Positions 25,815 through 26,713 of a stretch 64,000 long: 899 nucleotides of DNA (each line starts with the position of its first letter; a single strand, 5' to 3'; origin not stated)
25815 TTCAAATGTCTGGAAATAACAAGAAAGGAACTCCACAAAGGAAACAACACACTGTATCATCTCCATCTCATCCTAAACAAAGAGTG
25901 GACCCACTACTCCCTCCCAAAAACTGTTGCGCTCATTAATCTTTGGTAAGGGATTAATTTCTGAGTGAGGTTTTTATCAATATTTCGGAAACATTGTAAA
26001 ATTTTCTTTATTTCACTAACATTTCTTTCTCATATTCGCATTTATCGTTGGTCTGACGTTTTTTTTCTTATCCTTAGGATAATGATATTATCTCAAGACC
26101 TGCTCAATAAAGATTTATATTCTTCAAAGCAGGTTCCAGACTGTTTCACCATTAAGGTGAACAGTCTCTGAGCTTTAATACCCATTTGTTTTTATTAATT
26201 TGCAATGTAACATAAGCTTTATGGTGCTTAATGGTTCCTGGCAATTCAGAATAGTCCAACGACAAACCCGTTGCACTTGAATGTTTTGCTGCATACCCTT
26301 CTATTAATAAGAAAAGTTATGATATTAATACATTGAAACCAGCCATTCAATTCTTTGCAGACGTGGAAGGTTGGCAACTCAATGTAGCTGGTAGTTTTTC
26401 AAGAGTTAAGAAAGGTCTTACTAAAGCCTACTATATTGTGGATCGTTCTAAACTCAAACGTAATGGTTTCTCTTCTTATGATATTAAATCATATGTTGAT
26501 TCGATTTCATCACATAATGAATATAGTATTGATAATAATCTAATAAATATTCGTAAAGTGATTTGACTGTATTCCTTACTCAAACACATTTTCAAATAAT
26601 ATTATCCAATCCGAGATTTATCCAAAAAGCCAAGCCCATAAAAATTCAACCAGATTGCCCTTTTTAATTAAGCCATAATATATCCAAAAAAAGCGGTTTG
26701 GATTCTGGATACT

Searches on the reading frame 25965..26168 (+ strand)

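Call 55: search_protein_families(library=pfam, proteins=[window:25965-26168:+], max_evalue=0.1)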
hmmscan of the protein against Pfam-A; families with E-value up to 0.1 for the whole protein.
window:25965-26168:+ (68 aa): 1 family
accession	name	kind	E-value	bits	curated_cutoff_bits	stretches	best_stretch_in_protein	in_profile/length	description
PF06590.16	PerB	-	0.053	14.5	25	1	9-58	61-110/129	PerB protein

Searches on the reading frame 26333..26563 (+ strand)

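Call 55: search_protein_families(library=pfam, proteins=[window:26333-26563:+], max_evalue=0.1)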
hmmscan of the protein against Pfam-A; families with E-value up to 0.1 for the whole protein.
window:26333-26563:+ (77 aa): 1 family
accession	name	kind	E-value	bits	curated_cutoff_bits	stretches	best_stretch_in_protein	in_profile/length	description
PF06629.18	MipA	-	0.064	13.8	24.2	1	11-68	123-182/221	MltA-interacting protein MipA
